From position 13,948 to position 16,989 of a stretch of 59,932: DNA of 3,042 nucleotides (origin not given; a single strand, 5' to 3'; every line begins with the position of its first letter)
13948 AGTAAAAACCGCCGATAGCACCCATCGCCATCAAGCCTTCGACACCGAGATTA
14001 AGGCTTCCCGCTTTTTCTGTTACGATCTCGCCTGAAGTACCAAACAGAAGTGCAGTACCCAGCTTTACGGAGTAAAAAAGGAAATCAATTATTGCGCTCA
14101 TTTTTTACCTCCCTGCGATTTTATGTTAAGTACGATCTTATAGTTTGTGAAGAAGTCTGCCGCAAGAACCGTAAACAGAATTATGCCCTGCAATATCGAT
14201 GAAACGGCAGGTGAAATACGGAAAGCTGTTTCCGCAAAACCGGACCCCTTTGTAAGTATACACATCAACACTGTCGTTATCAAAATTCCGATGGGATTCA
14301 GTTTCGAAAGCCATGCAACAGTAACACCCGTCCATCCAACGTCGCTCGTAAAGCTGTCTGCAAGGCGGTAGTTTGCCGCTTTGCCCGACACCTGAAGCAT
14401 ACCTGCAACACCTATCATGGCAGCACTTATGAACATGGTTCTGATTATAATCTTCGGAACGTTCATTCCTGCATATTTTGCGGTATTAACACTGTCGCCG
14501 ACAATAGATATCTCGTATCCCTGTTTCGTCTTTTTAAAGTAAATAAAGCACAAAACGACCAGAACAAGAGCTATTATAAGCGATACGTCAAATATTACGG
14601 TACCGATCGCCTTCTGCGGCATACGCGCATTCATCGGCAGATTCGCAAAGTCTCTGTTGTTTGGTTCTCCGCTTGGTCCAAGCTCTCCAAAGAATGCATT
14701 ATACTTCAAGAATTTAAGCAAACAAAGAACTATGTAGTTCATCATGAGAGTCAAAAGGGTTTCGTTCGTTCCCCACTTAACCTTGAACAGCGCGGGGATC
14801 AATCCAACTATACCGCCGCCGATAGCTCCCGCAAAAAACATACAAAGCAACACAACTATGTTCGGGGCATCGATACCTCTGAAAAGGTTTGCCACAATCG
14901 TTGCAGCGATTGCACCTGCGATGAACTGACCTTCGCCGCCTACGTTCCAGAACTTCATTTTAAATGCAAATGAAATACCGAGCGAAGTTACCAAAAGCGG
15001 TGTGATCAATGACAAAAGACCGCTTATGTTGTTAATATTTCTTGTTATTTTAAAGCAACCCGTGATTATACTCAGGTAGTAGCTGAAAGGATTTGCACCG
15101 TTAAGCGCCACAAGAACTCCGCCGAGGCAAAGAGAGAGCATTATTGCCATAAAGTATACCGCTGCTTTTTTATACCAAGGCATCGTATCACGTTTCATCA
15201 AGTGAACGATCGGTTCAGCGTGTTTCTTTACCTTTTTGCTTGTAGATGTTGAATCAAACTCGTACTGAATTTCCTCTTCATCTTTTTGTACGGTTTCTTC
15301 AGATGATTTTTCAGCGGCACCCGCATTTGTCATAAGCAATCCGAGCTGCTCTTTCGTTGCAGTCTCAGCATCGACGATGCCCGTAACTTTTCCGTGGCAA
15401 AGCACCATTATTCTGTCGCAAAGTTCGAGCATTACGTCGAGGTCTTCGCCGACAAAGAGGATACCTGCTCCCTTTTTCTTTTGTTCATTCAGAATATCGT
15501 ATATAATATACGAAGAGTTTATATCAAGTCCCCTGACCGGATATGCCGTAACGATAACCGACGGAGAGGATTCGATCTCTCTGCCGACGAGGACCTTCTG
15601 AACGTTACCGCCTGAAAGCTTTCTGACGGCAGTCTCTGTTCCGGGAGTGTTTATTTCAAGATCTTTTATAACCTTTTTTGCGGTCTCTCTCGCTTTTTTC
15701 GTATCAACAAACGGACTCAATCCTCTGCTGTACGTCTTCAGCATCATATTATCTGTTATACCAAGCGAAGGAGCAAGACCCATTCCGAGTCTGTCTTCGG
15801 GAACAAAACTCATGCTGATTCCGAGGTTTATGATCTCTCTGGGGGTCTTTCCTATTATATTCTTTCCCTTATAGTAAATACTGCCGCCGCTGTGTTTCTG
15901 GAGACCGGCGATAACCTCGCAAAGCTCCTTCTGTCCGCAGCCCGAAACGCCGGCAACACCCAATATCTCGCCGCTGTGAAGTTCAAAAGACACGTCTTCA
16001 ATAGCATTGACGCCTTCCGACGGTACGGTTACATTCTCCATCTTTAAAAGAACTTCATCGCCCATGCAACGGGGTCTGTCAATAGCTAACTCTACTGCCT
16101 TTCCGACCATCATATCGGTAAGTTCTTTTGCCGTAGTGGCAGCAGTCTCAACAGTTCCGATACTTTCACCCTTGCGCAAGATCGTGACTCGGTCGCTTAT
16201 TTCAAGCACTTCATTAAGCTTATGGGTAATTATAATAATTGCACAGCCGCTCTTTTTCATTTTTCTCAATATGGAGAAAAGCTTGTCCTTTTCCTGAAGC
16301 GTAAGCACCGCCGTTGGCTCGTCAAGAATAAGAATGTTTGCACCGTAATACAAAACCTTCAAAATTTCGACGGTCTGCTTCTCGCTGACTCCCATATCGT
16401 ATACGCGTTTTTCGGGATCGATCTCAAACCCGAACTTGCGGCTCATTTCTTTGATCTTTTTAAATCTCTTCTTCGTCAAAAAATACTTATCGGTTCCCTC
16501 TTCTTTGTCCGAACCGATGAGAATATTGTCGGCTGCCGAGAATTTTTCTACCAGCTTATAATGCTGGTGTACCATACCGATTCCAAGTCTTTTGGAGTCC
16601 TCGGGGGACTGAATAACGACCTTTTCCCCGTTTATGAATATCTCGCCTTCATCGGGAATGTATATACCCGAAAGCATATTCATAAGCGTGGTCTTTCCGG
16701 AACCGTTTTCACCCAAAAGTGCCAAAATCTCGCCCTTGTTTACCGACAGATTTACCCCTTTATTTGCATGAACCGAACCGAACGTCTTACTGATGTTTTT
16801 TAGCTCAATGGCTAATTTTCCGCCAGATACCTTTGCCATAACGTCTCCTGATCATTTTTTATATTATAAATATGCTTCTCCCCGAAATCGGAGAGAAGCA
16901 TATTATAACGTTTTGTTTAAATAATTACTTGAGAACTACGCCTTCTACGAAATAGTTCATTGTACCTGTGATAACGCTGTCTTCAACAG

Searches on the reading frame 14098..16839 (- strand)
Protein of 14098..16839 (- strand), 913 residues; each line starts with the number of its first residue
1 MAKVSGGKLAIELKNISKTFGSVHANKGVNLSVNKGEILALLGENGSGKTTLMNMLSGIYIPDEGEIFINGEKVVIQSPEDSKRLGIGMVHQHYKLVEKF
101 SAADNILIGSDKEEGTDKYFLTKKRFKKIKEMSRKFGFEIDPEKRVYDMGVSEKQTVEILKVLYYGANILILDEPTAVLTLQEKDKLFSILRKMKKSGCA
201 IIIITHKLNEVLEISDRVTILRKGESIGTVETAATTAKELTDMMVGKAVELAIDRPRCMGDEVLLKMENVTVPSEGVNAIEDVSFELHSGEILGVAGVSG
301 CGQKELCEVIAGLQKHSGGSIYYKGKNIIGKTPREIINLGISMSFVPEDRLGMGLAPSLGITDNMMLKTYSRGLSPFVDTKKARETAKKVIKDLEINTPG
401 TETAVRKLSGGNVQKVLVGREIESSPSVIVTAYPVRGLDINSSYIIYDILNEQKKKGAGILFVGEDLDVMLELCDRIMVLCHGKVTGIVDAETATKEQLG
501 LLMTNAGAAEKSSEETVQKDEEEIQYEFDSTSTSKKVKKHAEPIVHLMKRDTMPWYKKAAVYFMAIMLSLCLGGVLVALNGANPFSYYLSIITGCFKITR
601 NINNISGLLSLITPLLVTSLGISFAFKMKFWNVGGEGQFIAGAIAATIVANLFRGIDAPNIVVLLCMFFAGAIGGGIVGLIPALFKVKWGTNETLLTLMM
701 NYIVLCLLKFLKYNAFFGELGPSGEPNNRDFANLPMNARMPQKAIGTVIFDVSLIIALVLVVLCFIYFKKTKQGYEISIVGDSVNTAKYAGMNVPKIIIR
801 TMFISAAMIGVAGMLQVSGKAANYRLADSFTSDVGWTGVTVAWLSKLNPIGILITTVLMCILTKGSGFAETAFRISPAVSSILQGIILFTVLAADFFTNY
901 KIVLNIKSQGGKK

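Call 16: search_protein_families(library=pfam, proteins=[window:14098-16839:-], max_evalue=0.001)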
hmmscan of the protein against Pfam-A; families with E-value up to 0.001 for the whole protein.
window:14098-16839:- (913 aa): 3 families
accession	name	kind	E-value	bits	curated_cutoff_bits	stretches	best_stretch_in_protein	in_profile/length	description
PF00005.33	ABC_tran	-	3.2e-43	148.1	25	2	27-177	2-137/137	ABC transporter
PF02653.21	BPD_transp_2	-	1.6e-31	109.8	26.8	1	605-892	2-269/269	Branched-chain amino acid transport system / permease component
PF02463.25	SMC_N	-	0.00017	21.6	40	0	37-216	25-207/220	RecF/RecN/SMC N terminal domain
